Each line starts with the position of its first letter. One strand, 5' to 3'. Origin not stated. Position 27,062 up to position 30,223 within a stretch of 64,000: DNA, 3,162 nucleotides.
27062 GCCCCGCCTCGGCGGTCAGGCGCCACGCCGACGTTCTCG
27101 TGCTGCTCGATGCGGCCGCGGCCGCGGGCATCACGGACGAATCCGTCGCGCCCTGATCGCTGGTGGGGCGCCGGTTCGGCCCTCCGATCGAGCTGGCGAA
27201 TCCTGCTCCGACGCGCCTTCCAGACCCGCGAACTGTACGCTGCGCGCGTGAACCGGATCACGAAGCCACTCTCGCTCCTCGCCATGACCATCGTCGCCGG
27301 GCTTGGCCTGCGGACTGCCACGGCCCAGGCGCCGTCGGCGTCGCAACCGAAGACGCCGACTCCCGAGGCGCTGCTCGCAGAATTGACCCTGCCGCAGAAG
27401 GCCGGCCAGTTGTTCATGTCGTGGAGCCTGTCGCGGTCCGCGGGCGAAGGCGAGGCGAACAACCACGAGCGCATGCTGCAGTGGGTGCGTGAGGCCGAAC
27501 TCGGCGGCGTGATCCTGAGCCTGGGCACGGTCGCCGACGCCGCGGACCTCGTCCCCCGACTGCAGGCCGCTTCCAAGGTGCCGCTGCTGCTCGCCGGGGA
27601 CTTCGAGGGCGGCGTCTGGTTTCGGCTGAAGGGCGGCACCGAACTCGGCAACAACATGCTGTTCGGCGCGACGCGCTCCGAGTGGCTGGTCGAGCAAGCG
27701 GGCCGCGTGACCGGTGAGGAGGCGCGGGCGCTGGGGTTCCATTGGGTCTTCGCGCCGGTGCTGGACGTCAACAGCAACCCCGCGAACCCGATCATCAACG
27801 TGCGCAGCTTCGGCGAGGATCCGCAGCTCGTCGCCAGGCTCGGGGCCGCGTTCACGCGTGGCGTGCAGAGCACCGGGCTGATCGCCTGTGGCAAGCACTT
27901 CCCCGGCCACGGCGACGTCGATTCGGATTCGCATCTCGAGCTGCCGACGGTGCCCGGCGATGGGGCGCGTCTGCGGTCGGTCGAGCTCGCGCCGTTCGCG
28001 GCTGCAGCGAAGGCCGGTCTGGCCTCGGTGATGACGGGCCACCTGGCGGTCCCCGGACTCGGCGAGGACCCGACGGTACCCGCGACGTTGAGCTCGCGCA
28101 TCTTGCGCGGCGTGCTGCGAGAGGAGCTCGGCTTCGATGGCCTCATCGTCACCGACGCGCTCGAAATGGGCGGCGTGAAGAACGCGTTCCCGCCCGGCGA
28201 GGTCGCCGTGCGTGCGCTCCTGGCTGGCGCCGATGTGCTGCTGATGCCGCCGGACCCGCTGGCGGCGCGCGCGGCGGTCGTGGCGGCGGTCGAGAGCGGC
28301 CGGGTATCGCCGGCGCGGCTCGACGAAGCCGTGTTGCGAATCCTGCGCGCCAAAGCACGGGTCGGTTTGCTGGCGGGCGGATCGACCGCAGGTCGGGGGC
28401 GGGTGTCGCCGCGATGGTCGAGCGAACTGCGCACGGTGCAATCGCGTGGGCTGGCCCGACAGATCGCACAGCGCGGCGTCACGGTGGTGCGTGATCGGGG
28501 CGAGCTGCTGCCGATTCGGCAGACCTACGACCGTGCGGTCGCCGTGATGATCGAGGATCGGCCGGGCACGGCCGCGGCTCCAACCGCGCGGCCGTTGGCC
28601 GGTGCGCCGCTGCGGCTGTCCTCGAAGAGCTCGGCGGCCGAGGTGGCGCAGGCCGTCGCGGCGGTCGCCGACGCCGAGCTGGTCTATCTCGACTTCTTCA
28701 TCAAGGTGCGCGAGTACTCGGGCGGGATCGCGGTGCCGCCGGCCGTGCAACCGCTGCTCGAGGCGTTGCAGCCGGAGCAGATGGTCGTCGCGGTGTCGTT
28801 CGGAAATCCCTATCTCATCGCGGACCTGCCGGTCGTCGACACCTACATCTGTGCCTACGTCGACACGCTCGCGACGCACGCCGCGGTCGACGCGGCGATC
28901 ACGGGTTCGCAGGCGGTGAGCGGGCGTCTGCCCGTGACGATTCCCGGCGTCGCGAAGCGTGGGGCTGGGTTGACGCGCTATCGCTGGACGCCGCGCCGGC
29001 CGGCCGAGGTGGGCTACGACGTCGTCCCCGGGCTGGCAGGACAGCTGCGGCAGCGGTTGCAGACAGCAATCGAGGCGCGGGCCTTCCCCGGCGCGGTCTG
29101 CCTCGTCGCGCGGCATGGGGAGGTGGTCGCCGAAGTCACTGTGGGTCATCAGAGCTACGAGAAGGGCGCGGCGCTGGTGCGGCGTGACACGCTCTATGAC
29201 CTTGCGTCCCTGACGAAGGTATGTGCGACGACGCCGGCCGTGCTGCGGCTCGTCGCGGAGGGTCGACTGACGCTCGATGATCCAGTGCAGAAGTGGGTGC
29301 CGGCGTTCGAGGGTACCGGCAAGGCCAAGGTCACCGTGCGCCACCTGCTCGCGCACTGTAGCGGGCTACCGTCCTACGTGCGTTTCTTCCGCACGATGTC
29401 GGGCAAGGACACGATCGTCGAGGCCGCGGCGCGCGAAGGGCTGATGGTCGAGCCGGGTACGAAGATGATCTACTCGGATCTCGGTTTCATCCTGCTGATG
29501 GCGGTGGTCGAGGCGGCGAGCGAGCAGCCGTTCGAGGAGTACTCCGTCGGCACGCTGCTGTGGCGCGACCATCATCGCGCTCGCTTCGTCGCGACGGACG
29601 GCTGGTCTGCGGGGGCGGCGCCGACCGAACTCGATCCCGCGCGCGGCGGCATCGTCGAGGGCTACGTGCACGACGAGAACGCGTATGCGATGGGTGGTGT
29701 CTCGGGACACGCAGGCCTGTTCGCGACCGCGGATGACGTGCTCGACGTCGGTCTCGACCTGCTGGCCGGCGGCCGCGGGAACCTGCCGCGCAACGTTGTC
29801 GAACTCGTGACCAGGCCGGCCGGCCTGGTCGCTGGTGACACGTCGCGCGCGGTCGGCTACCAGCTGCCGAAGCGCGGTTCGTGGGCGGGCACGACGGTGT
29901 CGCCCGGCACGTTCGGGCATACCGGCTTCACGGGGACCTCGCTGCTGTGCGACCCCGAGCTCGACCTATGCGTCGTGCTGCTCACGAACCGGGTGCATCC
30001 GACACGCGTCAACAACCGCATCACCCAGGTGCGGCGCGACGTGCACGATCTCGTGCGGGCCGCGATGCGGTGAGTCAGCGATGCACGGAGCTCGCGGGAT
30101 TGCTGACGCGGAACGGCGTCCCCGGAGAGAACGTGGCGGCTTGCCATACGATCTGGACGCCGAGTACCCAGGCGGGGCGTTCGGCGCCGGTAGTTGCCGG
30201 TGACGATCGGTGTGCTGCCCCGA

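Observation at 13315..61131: Gln at the predicted +1 position of essentially every Sec-type signal peptide in the window (a Q-rule)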

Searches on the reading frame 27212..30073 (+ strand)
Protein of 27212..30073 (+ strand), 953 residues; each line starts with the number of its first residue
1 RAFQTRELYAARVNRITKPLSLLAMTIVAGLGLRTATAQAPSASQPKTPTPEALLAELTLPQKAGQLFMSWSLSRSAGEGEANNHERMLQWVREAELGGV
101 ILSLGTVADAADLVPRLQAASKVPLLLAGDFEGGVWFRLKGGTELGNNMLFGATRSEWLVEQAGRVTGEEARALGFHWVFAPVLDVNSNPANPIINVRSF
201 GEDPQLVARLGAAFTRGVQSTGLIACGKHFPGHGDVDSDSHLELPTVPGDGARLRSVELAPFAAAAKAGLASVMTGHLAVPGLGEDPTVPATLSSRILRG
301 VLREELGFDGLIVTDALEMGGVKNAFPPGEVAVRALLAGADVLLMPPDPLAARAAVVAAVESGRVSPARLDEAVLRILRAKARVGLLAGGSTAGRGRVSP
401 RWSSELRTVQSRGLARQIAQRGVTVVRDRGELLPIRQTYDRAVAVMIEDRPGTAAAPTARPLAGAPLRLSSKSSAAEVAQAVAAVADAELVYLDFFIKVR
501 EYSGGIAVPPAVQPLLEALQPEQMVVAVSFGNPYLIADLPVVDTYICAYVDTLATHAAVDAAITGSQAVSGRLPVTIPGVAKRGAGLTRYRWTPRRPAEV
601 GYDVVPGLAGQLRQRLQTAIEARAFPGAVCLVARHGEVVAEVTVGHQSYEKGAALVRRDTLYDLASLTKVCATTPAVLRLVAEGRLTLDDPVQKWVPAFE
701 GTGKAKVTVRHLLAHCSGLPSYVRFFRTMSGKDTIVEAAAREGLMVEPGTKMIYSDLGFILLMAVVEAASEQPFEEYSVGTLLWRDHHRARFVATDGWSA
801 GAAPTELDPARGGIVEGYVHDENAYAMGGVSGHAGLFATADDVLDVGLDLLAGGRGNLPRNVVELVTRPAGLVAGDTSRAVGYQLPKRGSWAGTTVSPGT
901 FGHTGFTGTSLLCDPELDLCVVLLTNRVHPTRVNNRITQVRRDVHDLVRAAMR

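Call 8: search_protein_families(library=pfam, proteins=[window:27212-30073:+])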
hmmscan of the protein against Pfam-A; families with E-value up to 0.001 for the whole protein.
window:27212-30073:+ (953 aa): 3 families
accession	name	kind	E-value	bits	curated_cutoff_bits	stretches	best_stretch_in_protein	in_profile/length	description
PF00933.27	Glyco_hydro_3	-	6.1e-84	282.6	27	1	59-379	1-315/316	Glycosyl hydrolase family 3 N terminal domain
PF00144.29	Beta-lactamase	-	4.7e-55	187.5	27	1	613-941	2-324/329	Beta-lactamase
PF01915.27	Glyco_hydro_3_C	-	1.9e-05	25.2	31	1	431-582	58-174/200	Glycosyl hydrolase family 3 C-terminal domain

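Call 32: find_related_loci(query=window:27248-30073:+, collection=metagenome_contigs, flank=10000)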
Query window:27248-30073:+ (941 aa) in metagenome_contigs; peptide patterns used: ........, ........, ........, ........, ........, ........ (x = any residue, [..] = any of these).
448 stretches matched a pattern; 308 encode a relative of the query (tblastn E <= 1e-3); the best 80 are kept; 80 distinct loci.
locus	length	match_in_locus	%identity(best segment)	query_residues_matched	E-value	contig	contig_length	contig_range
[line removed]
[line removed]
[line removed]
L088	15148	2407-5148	63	29-941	0e+0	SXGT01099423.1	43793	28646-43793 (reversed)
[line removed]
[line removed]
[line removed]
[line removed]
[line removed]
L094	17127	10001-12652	60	43-941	0e+0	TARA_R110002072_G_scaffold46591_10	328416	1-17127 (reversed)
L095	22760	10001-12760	65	29-941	0e+0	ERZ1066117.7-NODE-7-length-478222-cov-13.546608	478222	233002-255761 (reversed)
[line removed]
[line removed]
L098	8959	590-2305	63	10-578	0e+0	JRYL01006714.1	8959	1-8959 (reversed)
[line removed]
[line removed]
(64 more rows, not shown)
